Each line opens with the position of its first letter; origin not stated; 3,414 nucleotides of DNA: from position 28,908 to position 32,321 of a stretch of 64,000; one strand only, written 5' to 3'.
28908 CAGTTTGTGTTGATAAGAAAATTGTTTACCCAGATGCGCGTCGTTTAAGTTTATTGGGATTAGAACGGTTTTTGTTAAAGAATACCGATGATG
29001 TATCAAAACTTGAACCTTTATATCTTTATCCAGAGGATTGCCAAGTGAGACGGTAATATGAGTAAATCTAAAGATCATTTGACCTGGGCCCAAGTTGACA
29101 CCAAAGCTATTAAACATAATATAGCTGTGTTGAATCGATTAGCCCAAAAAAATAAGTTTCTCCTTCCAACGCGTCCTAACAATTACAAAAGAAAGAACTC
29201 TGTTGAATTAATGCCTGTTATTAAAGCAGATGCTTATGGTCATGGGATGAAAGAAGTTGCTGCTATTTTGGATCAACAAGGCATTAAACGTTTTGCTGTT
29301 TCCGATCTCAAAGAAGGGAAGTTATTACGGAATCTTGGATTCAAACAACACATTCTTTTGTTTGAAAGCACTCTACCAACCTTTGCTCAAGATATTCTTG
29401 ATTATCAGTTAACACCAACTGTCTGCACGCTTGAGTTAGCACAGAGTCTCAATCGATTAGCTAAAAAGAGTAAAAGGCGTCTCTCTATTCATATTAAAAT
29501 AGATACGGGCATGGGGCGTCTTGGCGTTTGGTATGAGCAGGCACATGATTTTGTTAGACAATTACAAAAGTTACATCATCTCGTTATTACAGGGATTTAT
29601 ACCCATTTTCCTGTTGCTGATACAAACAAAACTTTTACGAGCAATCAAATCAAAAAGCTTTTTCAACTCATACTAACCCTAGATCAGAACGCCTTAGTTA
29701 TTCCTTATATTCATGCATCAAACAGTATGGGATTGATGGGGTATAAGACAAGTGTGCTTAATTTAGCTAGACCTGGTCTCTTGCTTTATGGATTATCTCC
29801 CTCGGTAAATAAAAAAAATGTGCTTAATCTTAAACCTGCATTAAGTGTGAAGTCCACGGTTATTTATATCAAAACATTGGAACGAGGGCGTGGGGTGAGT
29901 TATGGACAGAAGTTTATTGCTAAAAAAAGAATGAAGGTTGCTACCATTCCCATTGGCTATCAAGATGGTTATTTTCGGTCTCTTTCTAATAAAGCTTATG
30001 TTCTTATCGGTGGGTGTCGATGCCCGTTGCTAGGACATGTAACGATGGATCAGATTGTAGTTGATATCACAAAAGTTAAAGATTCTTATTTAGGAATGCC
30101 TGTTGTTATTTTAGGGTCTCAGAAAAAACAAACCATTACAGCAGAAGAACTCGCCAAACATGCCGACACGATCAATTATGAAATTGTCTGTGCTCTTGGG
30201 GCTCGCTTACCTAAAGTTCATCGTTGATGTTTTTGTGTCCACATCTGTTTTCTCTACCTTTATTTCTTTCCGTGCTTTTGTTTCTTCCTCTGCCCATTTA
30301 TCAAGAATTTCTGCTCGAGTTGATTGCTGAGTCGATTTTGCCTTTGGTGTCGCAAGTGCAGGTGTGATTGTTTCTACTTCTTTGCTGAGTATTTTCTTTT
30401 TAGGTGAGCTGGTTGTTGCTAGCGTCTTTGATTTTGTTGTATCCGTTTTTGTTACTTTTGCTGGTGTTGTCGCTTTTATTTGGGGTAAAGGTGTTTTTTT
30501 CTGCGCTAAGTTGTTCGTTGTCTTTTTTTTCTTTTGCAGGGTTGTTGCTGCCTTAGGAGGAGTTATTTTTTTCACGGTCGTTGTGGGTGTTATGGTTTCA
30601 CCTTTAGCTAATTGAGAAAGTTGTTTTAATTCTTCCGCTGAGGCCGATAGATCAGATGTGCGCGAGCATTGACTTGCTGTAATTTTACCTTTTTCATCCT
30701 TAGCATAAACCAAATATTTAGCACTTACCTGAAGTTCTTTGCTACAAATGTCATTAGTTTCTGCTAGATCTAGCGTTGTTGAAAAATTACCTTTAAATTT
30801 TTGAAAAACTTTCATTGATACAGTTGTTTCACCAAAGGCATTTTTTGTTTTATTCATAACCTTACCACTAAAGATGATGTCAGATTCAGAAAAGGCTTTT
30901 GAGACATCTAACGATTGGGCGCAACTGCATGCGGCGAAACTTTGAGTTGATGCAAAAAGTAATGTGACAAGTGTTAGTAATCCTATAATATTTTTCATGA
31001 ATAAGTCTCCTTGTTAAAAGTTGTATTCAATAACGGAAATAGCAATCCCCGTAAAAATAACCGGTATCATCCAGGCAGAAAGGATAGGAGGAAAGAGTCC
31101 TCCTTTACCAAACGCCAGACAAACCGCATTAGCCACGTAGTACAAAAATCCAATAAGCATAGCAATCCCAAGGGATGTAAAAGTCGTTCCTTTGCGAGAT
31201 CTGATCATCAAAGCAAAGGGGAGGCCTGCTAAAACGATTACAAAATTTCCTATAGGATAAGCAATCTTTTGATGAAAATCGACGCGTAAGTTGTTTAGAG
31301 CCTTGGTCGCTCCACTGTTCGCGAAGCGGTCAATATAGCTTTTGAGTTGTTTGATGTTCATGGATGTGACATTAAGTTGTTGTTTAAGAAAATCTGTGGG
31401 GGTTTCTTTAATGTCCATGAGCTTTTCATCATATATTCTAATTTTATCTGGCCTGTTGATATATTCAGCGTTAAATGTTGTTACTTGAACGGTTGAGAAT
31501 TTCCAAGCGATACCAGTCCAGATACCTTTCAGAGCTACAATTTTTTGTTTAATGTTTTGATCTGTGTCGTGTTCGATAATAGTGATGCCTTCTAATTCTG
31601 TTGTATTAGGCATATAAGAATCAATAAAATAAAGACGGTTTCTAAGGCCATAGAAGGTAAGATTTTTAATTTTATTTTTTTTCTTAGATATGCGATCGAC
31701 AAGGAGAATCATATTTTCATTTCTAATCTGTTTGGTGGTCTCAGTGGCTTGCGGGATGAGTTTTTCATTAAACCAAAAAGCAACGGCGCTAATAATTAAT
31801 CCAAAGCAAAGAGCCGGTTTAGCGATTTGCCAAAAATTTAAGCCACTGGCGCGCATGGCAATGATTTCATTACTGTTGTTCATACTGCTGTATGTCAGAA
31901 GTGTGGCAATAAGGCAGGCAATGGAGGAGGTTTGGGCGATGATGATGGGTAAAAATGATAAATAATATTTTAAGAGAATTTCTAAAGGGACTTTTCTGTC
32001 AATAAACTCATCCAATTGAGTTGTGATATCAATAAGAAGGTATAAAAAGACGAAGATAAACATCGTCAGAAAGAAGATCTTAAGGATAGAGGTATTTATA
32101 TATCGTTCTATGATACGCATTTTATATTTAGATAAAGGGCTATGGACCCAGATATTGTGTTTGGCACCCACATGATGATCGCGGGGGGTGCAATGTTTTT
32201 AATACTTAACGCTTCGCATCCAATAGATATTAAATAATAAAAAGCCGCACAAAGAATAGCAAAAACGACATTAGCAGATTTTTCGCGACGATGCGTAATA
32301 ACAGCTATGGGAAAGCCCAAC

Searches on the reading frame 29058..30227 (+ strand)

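Call 47: search_protein_families(library=pfam, proteins=[window:29058-30227:+], max_evalue=0.00001)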
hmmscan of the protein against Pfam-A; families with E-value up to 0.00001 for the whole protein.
window:29058-30227:+ (389 aa): 2 families
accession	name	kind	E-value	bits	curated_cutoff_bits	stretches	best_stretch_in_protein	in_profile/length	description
PF01168.26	Ala_racemase_N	-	5.3e-61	206.6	24.1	1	47-248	19-220/220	Alanine racemase, N-terminal domain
PF00842.27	Ala_racemase_C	-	1.2e-45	154.6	25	1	261-387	1-126/127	Alanine racemase, C-terminal domain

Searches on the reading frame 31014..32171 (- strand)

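Call 47: search_protein_families(library=pfam, proteins=[window:31014-32171:-], max_evalue=0.00001)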
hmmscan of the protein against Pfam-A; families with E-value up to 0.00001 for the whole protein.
window:31014-32171:- (385 aa): 1 family
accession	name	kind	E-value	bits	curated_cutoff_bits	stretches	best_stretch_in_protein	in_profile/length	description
PF03739.19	LptF_LptG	-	2.4e-79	267.4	27.9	1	23-380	1-350/353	Lipopolysaccharide export system permease LptF/LptG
